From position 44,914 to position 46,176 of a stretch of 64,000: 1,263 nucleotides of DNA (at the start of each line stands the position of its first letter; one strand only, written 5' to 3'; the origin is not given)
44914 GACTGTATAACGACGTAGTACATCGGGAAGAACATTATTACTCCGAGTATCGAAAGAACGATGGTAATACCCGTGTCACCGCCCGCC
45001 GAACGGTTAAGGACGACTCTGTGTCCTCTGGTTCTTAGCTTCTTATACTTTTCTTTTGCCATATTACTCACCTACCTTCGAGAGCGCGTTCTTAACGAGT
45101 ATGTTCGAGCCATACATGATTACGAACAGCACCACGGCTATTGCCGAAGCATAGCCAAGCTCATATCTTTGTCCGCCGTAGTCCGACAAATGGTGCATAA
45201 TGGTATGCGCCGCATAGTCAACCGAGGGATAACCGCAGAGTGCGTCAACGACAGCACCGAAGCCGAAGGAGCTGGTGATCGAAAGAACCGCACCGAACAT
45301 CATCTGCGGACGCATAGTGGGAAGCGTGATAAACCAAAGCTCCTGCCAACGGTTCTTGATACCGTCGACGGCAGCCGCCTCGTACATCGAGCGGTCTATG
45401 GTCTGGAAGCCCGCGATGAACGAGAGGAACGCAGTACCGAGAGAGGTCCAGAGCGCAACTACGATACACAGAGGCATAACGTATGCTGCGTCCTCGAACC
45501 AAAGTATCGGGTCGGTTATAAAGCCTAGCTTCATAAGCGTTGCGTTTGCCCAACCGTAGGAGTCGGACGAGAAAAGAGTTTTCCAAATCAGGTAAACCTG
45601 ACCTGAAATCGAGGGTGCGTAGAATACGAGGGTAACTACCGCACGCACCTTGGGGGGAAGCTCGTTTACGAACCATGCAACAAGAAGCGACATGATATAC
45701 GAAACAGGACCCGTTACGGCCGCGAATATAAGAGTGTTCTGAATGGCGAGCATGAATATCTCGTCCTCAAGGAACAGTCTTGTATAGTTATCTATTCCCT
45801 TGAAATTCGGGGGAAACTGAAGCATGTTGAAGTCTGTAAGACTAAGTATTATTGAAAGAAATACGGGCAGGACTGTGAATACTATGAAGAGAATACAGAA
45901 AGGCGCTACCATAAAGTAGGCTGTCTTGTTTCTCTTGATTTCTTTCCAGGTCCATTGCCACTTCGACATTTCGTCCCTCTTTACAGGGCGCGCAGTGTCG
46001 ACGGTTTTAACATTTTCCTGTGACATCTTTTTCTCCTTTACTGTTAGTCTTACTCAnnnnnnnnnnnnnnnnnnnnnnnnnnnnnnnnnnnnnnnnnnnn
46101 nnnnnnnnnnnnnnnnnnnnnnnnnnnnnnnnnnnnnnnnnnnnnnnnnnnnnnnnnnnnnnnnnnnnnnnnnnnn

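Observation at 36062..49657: Seven-gene 'double-permease' operon built around two giant secreted proteins and an NHL-TPR-Yip1 membrane protein, with no ATPase, regulator or recognisable hydrolase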

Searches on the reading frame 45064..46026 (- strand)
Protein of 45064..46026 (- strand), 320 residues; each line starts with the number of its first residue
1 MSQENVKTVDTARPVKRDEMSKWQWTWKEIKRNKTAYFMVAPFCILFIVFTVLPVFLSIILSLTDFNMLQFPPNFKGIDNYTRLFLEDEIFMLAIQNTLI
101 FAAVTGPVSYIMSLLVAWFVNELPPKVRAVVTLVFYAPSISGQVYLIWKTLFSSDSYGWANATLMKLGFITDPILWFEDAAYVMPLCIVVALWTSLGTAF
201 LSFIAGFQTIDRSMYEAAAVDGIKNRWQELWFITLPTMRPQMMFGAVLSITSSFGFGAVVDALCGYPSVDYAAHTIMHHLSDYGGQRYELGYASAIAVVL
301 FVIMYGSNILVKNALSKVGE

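Call 3: search_protein_families(library=pfam, proteins=[window:45064-46026:-], max_evalue=0.01)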
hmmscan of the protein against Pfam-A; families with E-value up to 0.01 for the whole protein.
window:45064-46026:- (320 aa): 1 family
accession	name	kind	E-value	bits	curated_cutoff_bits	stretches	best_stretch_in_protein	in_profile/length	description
PF00528.27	BPD_transp_1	-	1.2e-08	35.3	26.4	1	99-312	23-176/184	Binding-protein-dependent transport system inner membrane component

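Call 4: search_protein_families(library=ncbifam, proteins=[window:45064-46026:-], max_evalue=0.01)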
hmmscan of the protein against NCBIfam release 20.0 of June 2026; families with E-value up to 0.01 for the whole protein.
window:45064-46026:- (320 aa): 16 families
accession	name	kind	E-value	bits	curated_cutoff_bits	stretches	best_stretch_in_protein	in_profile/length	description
NF007852.0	PRK10561.1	equivalog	3.5e-18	66.5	335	1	33-305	11-278/295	sn-glycerol-3-phosphate ABC transporter permease UgpA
NF040931.1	ABC_arch_GlcT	equivalog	1.1e-15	58.1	360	1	44-303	5-259/278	glucose ABC transporter permease GlcT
NF007044.0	PRK09497.1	equivalog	2.1e-13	50.4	348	1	37-304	9-264/285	spermidine/putrescine ABC transporter permease PotB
TIGR00969.1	3a0106s02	subfamily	1.3e-08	34.7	240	1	46-303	18-258/272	sulfate ABC transporter permease subunit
TIGR02139.1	permease_CysT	equivalog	2.1e-07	30.8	246.1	1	50-306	9-250/265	sulfate ABC transporter permease subunit CysT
NF008232.0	PRK10999.1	equivalog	5.2e-07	28.8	392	1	76-304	265-504/520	maltose ABC transporter permease MalF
TIGR02140.1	permease_CysW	equivalog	9e-07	28.6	329.1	1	71-284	26-227/261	sulfate ABC transporter permease subunit CysW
TIGR01581.1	Mo_ABC_porter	hypoth_equivalog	9.5e-06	25.2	210.3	1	186-260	104-179/225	ABC transporter permease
NF008231.0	PRK10998.1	equivalog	6.8e-05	22.6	261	1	206-254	180-227/296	maltose ABC transporter permease MalG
TIGR02141.1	modB_ABC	equivalog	0.00011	22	182.6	1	99-261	4-157/208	molybdate ABC transporter permease subunit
NF007963.0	PRK10683.1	equivalog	0.00025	20.6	489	1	77-304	82-298/317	putrescine ABC transporter permease PotH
NF006939.0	PRK09421.1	equivalog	0.00038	19.9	262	1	102-312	19-222/230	molybdate ABC transporter permease subunit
NF008620.0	PRK11602.1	equivalog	0.00052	19.3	442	1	54-260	26-222/291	sulfate/thiosulfate ABC transporter permease CysW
NF008208.0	PRK10971.1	equivalog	0.00061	19.4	415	1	81-303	47-255/277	sulfate/thiosulfate ABC transporter permease CysT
NF007545.0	PRK10160.1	equivalog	0.0022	17.5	342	1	174-260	135-215/275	taurine ABC transporter permease TauC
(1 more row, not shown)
